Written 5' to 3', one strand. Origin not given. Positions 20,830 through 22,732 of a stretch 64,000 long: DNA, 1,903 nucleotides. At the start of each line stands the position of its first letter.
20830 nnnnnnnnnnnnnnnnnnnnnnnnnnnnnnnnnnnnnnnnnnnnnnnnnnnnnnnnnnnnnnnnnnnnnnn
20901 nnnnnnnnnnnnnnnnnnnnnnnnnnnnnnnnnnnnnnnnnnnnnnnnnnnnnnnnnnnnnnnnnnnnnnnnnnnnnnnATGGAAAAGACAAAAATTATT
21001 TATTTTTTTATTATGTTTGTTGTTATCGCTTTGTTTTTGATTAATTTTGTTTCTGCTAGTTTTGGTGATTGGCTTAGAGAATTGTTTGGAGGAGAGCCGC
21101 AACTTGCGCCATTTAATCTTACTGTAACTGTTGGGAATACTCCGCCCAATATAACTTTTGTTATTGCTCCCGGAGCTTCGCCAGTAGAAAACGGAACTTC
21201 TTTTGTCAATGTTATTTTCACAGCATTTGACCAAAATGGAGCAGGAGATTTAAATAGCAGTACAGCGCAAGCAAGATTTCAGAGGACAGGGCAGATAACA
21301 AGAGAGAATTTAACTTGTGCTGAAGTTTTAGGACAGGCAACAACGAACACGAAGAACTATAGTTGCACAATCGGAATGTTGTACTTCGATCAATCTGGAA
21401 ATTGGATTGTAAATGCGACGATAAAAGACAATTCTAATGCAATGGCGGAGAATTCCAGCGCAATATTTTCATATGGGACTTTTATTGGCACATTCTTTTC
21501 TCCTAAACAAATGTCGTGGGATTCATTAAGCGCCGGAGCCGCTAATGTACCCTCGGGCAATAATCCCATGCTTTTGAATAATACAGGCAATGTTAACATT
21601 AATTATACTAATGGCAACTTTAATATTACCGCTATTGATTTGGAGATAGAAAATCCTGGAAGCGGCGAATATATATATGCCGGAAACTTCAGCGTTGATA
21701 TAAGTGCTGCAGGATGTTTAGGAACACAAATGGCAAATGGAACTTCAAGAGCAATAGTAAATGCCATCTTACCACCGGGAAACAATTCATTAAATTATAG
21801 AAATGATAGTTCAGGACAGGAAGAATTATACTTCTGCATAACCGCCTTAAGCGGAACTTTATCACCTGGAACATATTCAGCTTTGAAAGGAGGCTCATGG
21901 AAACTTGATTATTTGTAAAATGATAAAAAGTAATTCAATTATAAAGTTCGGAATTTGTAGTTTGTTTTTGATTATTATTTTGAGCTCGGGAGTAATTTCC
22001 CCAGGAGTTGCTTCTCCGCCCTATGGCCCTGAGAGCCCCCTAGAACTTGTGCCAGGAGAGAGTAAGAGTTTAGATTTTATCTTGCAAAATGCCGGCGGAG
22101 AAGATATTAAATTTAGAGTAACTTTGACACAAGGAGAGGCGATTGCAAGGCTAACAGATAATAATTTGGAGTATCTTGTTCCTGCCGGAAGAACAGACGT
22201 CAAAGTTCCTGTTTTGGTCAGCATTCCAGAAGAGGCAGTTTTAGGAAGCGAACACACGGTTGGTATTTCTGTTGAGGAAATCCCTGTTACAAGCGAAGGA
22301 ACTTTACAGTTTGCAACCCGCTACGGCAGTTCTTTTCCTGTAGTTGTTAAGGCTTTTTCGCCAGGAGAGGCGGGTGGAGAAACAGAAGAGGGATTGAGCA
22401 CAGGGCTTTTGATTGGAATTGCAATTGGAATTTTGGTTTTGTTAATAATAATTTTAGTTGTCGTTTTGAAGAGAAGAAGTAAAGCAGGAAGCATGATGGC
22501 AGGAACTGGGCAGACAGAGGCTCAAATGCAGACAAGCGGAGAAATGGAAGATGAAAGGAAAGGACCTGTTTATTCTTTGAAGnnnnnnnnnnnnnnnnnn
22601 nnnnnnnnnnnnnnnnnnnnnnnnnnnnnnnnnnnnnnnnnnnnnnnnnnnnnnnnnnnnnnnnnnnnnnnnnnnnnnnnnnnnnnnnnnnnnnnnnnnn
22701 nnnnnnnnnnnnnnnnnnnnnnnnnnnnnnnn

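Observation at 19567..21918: Within-cassette concerted evolution: anchored ectodomain and its soluble neighbour are near-identical (cassette 1)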

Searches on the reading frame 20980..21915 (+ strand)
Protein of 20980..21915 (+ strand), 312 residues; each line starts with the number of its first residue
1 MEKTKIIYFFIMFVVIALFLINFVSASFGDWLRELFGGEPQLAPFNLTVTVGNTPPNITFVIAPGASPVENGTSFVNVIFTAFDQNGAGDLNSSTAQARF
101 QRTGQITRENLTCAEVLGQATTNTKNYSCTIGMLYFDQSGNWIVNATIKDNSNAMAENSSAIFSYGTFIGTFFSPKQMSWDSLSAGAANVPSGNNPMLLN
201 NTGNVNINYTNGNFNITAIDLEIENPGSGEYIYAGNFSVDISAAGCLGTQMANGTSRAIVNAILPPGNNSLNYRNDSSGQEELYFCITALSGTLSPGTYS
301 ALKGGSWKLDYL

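Call 7: search_protein_families(library=pfam, proteins=[window:20980-21915:+], max_evalue=0.1)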
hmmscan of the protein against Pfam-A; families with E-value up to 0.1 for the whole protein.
window:20980-21915:+ (312 aa): 1 family
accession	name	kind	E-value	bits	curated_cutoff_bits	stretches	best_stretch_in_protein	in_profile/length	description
PF13833.12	EF-hand_8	-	0.0034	17.5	28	0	103-124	2-25/54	EF-hand domain pair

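Call 13: find_homologous_proteins(query=window:20980-21915:+)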
Query window:20980-21915:+ (312 aa): 14 proteins with E <= 0.001 among 1332 candidates.
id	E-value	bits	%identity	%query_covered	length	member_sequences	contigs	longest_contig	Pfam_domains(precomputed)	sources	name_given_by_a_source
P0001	3.6e-203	691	100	100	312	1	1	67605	-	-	-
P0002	9.8e-74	266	46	98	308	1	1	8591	-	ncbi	-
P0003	1.0e-58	217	38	99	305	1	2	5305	-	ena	-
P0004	3.1e-53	199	41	84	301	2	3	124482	-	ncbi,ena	ncbi:MAG: hypothetical protein AABW50_01965 [Nanoarchaeota archaeon]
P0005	8.4e-53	198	43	84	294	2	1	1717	-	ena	-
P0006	2.8e-52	196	39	92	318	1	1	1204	-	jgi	jgi:hypothetical protein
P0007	2.6e-51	193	42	86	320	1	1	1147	-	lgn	-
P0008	6.5e-51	191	39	98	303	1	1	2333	-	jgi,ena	-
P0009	1.5e-47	180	42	81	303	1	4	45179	-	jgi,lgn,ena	-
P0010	1.1e-46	177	38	98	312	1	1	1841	-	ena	-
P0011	2.1e-46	177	40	98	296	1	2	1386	-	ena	-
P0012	2.4e-44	170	38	99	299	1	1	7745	-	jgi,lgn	-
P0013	2.5e-38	150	38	96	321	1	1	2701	-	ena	-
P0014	7.4e-26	109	32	96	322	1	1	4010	-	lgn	-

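Call 14: find_related_loci(query=A1, collection=genome_contigs, flank=10000)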
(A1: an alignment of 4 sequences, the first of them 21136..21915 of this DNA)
Query A1 (260 aa) in genome_contigs; peptide patterns used: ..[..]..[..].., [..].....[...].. (x = any residue, [..] = any of these).
76 stretches matched a pattern; 8 encode a relative of the query (tblastn E <= 1e-3); 8 distinct loci.
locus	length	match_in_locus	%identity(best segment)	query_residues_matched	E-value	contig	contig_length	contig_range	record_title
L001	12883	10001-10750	43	1-257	8e-60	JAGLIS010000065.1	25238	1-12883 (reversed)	MAG: Candidatus Pacearchaeota archaeon isolate RS_3_14 ROV157_3.bin.14.fa_65, whole genome shotgun sequence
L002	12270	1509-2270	43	1-260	2e-56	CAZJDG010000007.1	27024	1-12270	MAG TPA_asm: Candidatus Woesearchaeota archaeon isolate binchicken_co85_60 genome assembly, contig: NODE_1060_length_270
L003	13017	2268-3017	42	1-255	6e-56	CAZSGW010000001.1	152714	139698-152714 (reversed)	MAG TPA_asm: Candidatus Woesearchaeota archaeon isolate SRP332253_co1_145 genome assembly, contig: NODE_59_length_152714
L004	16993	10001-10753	40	1-260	2e-48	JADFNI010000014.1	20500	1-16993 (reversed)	MAG: Nanoarchaeota archaeon isolate B62T1B5 B62T1B5_NODE2241, whole genome shotgun sequence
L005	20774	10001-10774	38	4-260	1e-41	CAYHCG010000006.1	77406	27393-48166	MAG TPA_asm: Candidatus Woesearchaeota archaeon isolate ERP119705_co10_239 genome assembly, contig: NODE_167_length_7740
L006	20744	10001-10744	34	9-248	3e-35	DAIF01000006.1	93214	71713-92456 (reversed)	MAG TPA_asm: Candidatus Pacearchaeota archaeon UBA73 UBA73_contig_734, whole genome shotgun sequence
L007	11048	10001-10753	35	1-260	2e-37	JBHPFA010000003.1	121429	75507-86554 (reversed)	Nanoarchaeota archaeon isolate SAG AM-311-I10 NODE_3_length_121429_cov_32.410170, whole genome shotgun sequence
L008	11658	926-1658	39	1-249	1e-48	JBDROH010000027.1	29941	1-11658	MAG: archaeon isolate MEGAHIT-group-1.942 k141_821597, whole genome shotgun sequence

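Call 15: find_encoding_contigs(protein=P0004, flank=10000, max_places=3)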
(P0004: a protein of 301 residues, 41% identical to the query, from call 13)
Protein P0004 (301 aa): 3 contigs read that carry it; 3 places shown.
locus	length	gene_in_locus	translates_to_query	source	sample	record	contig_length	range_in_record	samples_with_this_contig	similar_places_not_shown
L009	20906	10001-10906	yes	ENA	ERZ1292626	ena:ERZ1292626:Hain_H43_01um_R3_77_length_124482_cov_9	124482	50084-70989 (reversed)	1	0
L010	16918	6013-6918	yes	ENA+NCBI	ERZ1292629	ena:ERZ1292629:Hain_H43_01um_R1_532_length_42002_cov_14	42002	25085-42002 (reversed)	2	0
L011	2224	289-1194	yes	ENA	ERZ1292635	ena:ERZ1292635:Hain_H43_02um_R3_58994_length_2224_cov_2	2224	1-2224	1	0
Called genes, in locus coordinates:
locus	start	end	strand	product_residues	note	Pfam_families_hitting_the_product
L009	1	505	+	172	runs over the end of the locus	PF02778:tRNA_int_endo_N, PF01974:tRNA_int_endo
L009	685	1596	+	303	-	-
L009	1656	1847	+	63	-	PF00833:Ribosomal_S17e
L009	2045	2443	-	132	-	PF11969:DcpS_C, PF01230:HIT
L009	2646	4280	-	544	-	PF00587:tRNA-synt_2b, PF03129:HGTP_anticodon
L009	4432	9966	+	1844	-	PF13750:Big_3_3 (weak)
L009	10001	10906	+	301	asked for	-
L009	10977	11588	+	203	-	-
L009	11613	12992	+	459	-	-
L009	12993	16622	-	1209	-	-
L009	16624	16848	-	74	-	PF04703:FaeA (weak), PF08279:HTH_11 (weak)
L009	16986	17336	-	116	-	-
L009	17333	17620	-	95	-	-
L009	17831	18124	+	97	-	PF18810:PBECR2, PF18812:PBECR3 (weak)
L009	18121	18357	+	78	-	-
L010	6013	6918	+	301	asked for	-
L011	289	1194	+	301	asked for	-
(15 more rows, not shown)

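Call 28: predict_structure(alignment_id=A2)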
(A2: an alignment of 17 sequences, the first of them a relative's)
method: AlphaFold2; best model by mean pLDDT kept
length: 312 residues; sequences in the alignment: 17
mean_pLDDT: 82.8   pTM: 0.64
mean pLDDT of the five models: 82.8, 82.4, 82.4, 81.9, 80.3
residues with pLDDT >= 90: 161; 70-90: 96; 50-70: 29; < 50: 26
segments of 3 or more residues with pLDDT < 50: 31-50, 273-276
pLDDT, mean of each block of 10 residues (from residue 1): 70 81 53 43 40 83 90 92 94 95 90 91 95 91 95 93 90 88 93 90 76 81 86 94 88 91 72 55 93 92 84 68
secondary structure, 60 per line:
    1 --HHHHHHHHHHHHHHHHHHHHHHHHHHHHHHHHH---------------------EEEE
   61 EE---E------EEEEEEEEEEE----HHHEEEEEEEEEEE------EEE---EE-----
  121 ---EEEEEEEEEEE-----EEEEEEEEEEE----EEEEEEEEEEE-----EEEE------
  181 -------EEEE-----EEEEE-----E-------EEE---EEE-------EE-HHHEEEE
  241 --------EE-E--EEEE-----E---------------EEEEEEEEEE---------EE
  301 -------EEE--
elements in order: H3-35 E57-62 E73-83 E91-101 E108-110 E124-134 E140-150 E155-165 E171-174 E188-191 E197-201 E215-217 E221-223 E237-240 E255-258 E280-289 E308-310
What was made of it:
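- On Ig-like / E-set beta-sandwich fold (shared module): AF2 pLDDT 82.8, all-beta in two domains (call 28).
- The AF2 model shows complete beta-sandwiches with no missing strand (call 28), so strand complementation is not suggested.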

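Call 31: fold_search(model_id=the predicted structure, library=pdb)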
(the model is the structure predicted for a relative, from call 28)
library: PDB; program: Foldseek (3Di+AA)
matches with E <= 10: 1673; with E <= 0.001: 23
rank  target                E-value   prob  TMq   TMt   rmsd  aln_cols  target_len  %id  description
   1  1wcq_A                1.3e-04  0.99  0.23  0.13  15.9       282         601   10  Mutagenesis of the Nucleophilic Tyrosine in a Bacterial Sialidase to Phenylalanine. (released 2005-10-12)
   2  2bzd_A                1.6e-04  0.99  0.23  0.13  15.9       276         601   10  Galactose recognition by the carbohydrate-binding module of a bacterial sialidase. (released 2005-08-19)
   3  1w8o_A                1.9e-04  0.99  0.23  0.13  15.1       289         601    9  Contribution of the Active Site Aspartic Acid to Catalysis in the Bacterial Neuraminidase from Micromonospora viridifa (released 2004-09-29)
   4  4kkp_A                2.2e-04  0.97  0.20  0.25  21.0       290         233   11  Crystal structure of Vibrio cholerae RbmA (crystal form 2) (released 2013-05-22)
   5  2bzd_C                2.6e-04  0.99  0.23  0.14  15.0       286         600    9  Galactose recognition by the carbohydrate-binding module of a bacterial sialidase. (released 2005-08-19)
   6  2ber                  2.7e-04  0.99  0.23  0.14  14.7       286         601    9  Y370G Active Site Mutant of the Sialidase from Micromonospora viridifaciens in complex with beta-Neu5Ac (sialic acid). (released 2005-04-04)
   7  5tlj_A                3.2e-04  0.96  0.21  0.27  13.6       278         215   11  COMPLEX BETWEEN HUMAN CD27 AND FAB FRAGMENTS OF ANTIBODIES M2177 AND M2191 (released 2017-02-08)
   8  8xez_A                3.2e-04  0.80  0.22  0.11  17.6       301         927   10  Cryo-EM structure of integrin ITGAV/ITGB3 complex, conformation 5 (released 2024-12-18)
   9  6ltg_B                3.7e-04  0.95  0.21  0.28  14.8       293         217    9  Crystal structure of the Fab fragment of murine monoclonal antibody OHV-3 against Human herpesvirus 6B (released 2020-06-17)
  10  4kkr_A                4.6e-04  0.97  0.20  0.26  21.2       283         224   11  Crystal structure of Vibrio cholerae RbmA (crystal form 3) (released 2013-05-22)
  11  6cbj_L                4.8e-04  0.96  0.20  0.27  14.5       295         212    8  Crystal Structure of DH270.3 Fab in complex with Man9 (released 2018-02-21)
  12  4o51_A                5.1e-04  0.98  0.23  0.31  14.0       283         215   11  Crystal structure of the QAA variant of anti-hinge rabbit antibody 2095-2 in complex with IDES hinge peptide (released 2014-03-26)
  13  3wkm_L                5.1e-04  0.97  0.21  0.28  12.8       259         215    8  The periplasmic PDZ tandem fragment of the RseP homologue from Aquifex aeolicus in complex with the Fab fragment (released 2013-12-18)
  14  8dfp_A                5.3e-04  0.98  0.21  0.16  13.7       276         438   10  Ectodomain of full-length KIT(DupA502,Y503)-SCF dimers (released 2023-03-29)
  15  4kkq_A                5.3e-04  0.97  0.21  0.27  21.1       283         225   12  Crystal structure of Vibrio cholerae RbmA (crystal form 1) (released 2013-05-22)
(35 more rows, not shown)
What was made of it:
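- On Ig-like / E-set beta-sandwich fold (shared module): Foldseek probability 0.95-0.99 for Fab, RbmA and the sialidase Ig+CBM region, but with low TM-scores (call 31).
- The fold is a tandem Ig-like module, a type that often dimerises; the best fold matches include Fab chains and RbmA (call 31).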

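Call 34: find_encoding_contigs(protein=P0001, flank=3000, max_places=4)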
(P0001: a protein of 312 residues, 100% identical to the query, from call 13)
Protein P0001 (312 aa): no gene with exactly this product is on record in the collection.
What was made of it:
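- Tried and rejected: Not on record (call 34).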

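Call 35: find_encoding_contigs(protein=P0002, flank=10000, max_places=3)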
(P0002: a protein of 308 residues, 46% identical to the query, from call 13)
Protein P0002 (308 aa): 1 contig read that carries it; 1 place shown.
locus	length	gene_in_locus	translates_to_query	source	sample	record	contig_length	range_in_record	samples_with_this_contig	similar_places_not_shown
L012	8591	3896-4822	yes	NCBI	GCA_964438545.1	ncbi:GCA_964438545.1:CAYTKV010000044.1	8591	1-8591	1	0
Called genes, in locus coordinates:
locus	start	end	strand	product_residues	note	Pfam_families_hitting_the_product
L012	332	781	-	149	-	PF01092:Ribosomal_S6e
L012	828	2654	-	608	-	PF00009:GTP_EFTU, PF01926:MMR_HSR1, PF03144:GTP_EFTU_D2 (faint), PF11987:IF-2, PF14578:GTP_EFTU_D4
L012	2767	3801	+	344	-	PF13384:HTH_23 (weak), PF13518:HTH_28 (weak), PF13551:HTH_29 (weak), PF13565:HTH_32, PF13358:DDE_3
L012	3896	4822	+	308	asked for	-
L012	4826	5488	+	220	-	-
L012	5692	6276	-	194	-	-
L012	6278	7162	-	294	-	-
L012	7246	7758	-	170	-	PF02778:tRNA_int_endo_N, PF01974:tRNA_int_endo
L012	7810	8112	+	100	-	-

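Call 38: search_protein_representatives(alignment_id=A2)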
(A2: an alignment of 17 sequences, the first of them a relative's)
Query: 17 sequences, 302 profile positions. Proteins with E-value up to 0.001 (for the whole library): 1965; up to 1e-10: 1349; up to 1e-30: 809. The best 150 are listed.
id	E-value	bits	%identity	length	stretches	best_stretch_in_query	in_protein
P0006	1.0e-119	415.6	-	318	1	1-301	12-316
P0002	1.7e-117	408.3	-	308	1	1-301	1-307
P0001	2.7e-114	397.8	-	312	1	2-301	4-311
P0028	1.1e-113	395.7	-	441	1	2-300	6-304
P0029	2.7e-110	384.7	-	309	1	2-301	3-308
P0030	6.0e-110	383.5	-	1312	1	28-301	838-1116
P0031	1.9e-108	378.6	-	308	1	3-301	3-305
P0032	4.4e-107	374.1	-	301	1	2-300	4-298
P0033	4.2e-106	370.9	-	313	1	4-301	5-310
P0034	9.2e-106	369.8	-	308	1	2-301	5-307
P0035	1.5e-101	355.9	-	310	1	3-299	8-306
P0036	5.3e-101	354.2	-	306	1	1-301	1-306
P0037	8.5e-99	346.9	-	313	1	3-301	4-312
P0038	3.2e-96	338.4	-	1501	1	40-301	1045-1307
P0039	8.7e-96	337.0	-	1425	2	48-301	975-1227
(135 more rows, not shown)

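Call 48: find_related_loci(query=A1, collection=metagenome_contigs, flank=4000)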
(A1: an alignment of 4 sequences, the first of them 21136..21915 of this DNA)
Query A1 (260 aa) in metagenome_contigs; peptide patterns used: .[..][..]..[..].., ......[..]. (x = any residue, [..] = any of these).
217 stretches matched a pattern; 25 encode a relative of the query (tblastn E <= 1e-3); 24 distinct loci.
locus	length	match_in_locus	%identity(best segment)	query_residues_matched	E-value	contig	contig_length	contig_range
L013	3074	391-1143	42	1-257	1e-56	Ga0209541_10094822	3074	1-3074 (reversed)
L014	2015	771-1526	43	1-257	5e-56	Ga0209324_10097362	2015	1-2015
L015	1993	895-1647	41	1-257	2e-52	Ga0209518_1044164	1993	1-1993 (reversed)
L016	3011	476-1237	39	1-260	8e-51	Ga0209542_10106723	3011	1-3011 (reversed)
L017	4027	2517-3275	37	1-255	8e-47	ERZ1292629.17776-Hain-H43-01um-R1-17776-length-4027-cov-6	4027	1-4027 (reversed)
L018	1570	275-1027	39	1-257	1e-47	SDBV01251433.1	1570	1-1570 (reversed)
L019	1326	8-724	36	15-260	6e-48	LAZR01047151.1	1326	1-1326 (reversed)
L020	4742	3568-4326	37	1-255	2e-46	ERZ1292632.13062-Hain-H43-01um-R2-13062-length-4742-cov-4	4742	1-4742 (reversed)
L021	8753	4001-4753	41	1-259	5e-46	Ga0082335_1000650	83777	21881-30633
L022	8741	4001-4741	39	12-260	3e-45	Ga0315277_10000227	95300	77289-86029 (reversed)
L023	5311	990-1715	37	16-257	2e-41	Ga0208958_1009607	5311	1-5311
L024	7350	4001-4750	40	1-259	5e-41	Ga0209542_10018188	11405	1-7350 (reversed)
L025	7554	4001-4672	39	1-238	2e-37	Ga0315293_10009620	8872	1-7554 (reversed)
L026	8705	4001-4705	36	19-260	6e-37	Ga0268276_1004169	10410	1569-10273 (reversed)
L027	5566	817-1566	35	4-253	1e-35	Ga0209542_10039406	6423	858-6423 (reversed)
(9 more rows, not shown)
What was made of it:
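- Tried and rejected: It was repeated with the 4-sequence alignment (call 48).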

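Call 54: search_protein_families(library=ncbifam, proteins=[window:20980-21915:+], max_evalue=0.01)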
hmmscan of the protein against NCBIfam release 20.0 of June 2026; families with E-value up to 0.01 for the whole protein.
window:20980-21915:+ (312 aa): 0 families

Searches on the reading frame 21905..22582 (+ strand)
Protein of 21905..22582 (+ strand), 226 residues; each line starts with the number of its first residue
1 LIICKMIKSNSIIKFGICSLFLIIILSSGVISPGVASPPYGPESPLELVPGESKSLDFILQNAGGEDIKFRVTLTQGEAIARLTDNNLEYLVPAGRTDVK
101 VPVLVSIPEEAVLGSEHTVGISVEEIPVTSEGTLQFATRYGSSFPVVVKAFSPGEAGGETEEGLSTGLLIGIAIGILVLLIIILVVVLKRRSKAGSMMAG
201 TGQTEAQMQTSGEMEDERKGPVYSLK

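Call 7: search_protein_families(library=pfam, proteins=[window:21905-22582:+], max_evalue=0.1)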
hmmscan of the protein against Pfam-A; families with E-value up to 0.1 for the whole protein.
window:21905-22582:+ (226 aa): 5 families
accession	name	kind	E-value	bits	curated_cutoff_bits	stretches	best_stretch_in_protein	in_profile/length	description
PF11614.14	FixG_C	-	0.0019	18.8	25.6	1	60-125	39-103/119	IG-like fold at C-terminal of FixG, putative oxidoreductase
PF05808.16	Podoplanin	-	0.025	15.3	30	1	116-189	47-128/135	Podoplanin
PF10717.14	ODV-E18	-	0.047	14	28.1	1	175-208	29-63/87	Occlusion-derived virus envelope protein ODV-E18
PF13273.12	DUF4064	-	0.054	14.2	32.1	1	152-197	45-90/102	Protein of unknown function (DUF4064)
PF14575.11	EphA2_TM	-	0.077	14.1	28.9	0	170-210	2-42/74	Ephrin type-A receptor 2 transmembrane domain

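Call 54: search_protein_families(library=ncbifam, proteins=[window:21905-22582:+], max_evalue=0.01)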
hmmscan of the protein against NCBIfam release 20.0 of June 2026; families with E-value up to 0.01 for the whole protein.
window:21905-22582:+ (226 aa): 0 families

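Call 76: search_solved_structures(query=A4, max_evalue=1)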
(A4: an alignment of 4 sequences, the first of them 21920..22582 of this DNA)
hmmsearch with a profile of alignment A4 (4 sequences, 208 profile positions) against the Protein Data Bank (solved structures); distinct sequences matched with E-value up to 1: 4.
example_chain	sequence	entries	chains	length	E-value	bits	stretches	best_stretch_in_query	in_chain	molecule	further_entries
6ndv_B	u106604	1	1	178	0.52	12.8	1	64-133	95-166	Flagellar hook protein FlgE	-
6ndx_C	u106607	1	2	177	0.54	12.7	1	64-133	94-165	Flagellar hook protein FlgE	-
6ndt_B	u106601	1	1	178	0.55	12.7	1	64-133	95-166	Flagellar hook protein FlgE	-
6ndw_B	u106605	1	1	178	0.55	12.7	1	64-133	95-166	Flagellar hook protein FlgE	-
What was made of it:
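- Tried and rejected: A PDB sequence search of T found nothing significant (call 76).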
